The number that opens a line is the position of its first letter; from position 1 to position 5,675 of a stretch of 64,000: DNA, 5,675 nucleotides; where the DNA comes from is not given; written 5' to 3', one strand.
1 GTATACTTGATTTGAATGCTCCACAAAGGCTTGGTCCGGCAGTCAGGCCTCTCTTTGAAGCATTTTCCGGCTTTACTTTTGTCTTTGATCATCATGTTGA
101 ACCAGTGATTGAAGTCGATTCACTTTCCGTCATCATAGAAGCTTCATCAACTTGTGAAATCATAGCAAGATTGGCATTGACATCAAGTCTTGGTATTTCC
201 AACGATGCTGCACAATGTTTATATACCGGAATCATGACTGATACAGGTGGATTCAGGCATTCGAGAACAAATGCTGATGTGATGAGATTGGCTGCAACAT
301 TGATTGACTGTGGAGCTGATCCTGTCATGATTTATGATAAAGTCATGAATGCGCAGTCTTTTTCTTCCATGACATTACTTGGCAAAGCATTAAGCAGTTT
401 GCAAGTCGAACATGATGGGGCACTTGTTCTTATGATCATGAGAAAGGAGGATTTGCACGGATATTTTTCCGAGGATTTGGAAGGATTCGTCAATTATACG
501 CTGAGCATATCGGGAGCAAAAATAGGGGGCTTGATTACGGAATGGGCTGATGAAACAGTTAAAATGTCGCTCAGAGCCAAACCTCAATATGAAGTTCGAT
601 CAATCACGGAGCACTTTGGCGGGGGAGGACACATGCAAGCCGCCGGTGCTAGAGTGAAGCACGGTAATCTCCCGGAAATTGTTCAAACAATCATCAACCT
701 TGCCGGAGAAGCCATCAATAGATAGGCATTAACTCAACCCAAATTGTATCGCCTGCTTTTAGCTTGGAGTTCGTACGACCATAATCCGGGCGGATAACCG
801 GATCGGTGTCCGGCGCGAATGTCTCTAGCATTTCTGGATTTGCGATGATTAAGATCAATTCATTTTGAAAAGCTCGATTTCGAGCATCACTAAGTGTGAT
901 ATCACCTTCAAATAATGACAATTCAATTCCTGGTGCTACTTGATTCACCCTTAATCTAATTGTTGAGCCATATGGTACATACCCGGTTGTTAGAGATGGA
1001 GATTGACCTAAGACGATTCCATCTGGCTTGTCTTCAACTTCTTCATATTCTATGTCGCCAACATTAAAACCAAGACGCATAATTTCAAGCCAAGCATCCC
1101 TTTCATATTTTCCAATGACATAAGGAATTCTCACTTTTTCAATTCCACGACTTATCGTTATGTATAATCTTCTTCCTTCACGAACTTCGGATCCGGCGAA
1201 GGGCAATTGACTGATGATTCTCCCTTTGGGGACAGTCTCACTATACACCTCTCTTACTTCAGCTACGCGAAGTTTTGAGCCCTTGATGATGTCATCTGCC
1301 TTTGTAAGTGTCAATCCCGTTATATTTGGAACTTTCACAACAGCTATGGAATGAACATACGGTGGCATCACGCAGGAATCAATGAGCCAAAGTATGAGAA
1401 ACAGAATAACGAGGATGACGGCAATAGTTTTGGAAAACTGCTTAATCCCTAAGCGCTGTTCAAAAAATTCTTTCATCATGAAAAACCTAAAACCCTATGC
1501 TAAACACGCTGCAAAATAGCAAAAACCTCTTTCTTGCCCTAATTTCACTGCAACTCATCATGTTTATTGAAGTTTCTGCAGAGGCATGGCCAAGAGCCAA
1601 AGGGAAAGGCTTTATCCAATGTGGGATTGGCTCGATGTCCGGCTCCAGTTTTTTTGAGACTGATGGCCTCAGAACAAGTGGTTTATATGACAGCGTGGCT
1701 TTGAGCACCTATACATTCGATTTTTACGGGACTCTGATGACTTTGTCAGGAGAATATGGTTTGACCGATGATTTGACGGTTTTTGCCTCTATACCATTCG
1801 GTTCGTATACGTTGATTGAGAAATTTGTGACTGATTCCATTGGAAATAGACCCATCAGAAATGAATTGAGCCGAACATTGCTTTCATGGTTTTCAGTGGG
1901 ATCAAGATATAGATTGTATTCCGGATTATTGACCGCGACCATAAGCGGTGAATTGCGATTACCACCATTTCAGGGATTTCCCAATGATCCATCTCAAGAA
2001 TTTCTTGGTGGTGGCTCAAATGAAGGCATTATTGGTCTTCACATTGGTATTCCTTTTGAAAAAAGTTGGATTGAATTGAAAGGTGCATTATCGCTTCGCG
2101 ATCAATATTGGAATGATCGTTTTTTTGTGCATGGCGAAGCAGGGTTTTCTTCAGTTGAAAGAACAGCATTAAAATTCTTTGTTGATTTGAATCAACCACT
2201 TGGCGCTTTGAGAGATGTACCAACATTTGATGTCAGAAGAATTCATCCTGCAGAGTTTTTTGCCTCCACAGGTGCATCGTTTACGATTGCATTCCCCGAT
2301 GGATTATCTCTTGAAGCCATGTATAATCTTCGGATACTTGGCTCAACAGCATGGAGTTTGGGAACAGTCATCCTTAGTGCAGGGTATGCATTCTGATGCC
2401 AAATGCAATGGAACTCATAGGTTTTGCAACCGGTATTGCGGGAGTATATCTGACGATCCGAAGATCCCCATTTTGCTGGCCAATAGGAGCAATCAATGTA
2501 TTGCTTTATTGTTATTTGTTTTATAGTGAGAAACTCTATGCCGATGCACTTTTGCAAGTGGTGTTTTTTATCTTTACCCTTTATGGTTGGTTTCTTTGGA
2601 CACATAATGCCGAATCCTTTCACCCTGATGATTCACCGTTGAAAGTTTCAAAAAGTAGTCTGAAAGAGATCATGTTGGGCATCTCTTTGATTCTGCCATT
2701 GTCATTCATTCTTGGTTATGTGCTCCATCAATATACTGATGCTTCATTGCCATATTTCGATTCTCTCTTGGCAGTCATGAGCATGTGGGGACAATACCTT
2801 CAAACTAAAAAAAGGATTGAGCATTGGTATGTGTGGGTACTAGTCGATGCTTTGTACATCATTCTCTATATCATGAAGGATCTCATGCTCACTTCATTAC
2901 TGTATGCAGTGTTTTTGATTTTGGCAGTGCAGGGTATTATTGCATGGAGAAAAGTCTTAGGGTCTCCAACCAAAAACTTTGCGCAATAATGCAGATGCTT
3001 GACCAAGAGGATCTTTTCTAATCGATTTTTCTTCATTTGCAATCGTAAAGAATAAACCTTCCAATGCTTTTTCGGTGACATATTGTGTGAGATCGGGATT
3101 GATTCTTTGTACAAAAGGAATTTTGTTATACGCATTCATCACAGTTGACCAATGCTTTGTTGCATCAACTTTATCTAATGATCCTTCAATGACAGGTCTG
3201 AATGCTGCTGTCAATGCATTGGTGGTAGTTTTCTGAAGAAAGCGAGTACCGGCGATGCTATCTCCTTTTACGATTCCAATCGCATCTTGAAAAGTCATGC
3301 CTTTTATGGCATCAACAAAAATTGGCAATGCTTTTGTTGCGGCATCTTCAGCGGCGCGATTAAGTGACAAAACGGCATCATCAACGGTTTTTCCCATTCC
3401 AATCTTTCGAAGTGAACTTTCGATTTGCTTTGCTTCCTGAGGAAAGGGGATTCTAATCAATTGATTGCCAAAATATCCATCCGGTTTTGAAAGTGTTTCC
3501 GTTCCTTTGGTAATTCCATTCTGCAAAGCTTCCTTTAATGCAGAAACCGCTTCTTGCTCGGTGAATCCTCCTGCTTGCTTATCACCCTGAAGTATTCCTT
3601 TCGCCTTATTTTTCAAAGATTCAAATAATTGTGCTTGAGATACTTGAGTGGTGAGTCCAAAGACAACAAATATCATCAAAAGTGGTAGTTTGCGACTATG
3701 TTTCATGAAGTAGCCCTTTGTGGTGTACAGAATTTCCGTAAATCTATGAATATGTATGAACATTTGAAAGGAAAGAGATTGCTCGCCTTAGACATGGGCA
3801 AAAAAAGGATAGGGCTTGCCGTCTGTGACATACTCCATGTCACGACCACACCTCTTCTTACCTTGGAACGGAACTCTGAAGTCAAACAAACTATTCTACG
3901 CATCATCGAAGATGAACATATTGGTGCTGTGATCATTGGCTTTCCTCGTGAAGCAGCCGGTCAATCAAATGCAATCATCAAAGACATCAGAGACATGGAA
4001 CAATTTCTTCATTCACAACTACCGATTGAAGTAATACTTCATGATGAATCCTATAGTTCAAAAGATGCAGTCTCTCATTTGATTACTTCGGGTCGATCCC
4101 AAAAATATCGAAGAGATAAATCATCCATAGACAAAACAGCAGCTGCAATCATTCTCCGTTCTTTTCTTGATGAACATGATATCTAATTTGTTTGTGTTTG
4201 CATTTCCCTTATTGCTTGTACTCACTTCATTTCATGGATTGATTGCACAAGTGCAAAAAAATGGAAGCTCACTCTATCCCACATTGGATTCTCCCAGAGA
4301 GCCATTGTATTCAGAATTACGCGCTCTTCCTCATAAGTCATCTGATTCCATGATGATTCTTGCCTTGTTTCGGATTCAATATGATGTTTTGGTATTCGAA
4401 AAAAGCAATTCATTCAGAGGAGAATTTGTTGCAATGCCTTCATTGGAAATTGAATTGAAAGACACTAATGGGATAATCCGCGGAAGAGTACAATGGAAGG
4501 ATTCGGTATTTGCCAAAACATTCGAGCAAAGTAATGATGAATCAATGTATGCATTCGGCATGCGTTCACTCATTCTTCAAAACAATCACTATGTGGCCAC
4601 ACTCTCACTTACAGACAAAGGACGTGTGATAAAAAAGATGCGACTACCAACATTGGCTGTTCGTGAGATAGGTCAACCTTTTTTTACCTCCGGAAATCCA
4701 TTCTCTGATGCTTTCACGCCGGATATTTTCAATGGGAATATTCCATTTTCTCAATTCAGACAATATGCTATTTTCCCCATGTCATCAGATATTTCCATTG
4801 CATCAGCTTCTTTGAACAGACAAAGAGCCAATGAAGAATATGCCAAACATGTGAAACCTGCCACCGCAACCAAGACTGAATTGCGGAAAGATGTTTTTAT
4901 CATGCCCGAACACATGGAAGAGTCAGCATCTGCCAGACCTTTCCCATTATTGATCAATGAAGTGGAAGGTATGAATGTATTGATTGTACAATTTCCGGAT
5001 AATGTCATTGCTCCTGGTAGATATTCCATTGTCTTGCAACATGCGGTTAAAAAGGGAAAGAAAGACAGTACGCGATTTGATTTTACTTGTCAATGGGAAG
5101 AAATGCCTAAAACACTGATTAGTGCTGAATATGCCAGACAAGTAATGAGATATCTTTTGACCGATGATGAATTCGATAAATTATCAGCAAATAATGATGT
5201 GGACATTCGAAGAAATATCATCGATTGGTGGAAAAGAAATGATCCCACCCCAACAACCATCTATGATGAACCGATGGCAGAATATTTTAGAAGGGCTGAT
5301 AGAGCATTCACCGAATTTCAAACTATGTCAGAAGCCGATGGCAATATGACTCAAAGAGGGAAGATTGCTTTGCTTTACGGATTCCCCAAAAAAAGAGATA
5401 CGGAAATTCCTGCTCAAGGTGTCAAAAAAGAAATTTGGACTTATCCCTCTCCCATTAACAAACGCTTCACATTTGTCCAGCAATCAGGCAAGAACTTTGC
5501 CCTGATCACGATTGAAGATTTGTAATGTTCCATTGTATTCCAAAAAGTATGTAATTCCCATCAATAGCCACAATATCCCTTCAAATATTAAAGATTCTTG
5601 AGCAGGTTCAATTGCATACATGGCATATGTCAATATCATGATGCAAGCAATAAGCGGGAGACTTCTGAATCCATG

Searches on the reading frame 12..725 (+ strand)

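Call 11: search_protein_families(library=pfam, proteins=[window:12-725:+], max_evalue=0.00001)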
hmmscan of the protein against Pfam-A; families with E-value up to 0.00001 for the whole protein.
window:12-725:+ (237 aa): 1 family
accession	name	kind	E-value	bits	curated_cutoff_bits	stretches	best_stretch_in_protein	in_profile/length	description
PF02272.25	DHHA1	-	2.7e-10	41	25.9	1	150-230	12-99/102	DHHA1 domain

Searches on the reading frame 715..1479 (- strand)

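Call 11: search_protein_families(library=pfam, proteins=[window:715-1479:-], max_evalue=0.00001)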
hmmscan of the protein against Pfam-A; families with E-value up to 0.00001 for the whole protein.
window:715-1479:- (254 aa): 1 family
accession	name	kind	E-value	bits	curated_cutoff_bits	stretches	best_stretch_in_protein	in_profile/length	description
PF03793.24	PASTA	-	1e-23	83.5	23.2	2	48-110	1-63/64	PASTA domain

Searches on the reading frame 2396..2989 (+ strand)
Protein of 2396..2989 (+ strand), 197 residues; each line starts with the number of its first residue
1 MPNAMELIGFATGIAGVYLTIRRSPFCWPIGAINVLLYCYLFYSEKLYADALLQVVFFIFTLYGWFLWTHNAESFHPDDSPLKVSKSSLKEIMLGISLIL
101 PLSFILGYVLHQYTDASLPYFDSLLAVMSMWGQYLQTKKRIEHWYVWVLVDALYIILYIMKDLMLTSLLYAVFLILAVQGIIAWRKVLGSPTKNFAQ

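Call 11: search_protein_families(library=pfam, proteins=[window:2396-2989:+], max_evalue=0.00001)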
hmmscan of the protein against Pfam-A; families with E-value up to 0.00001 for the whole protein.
window:2396-2989:+ (197 aa): 1 family
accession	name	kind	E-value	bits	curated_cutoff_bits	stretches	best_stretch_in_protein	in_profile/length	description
PF04973.17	NMN_transporter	-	1.7e-54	184.9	27.3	1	4-186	2-175/175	Nicotinamide mononucleotide transporter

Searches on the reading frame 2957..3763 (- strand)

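Call 11: search_protein_families(library=pfam, proteins=[window:2957-3763:-], max_evalue=0.00001)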
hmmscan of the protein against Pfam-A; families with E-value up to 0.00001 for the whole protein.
window:2957-3763:- (268 aa): 1 family
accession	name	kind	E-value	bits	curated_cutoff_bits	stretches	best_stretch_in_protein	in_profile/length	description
PF13852.11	DUF4197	-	2.9e-75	252.7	24.9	1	68-265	3-199/199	Protein of unknown function (DUF4197)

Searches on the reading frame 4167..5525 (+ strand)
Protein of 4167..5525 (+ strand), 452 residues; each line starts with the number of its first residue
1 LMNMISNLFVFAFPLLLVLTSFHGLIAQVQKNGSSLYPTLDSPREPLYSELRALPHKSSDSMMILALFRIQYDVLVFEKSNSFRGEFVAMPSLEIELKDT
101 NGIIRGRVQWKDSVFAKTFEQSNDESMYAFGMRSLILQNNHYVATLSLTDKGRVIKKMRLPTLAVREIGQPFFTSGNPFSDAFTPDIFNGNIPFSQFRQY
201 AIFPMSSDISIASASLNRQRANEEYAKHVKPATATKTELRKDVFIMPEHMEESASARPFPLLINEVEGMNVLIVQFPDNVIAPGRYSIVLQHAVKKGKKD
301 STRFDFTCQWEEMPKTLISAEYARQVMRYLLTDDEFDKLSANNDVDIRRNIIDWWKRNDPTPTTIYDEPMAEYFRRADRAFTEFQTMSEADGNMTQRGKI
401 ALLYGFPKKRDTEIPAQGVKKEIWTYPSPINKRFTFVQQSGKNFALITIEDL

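Call 11: search_protein_families(library=pfam, proteins=[window:4167-5525:+], max_evalue=0.00001)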
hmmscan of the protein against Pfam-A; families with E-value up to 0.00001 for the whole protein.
window:4167-5525:+ (452 aa): 1 family
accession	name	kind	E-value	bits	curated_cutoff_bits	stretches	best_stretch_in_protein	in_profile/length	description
PF20094.4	GWxTD_dom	-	1e-07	32.3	26.9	1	294-441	5-144/172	GWxTD domain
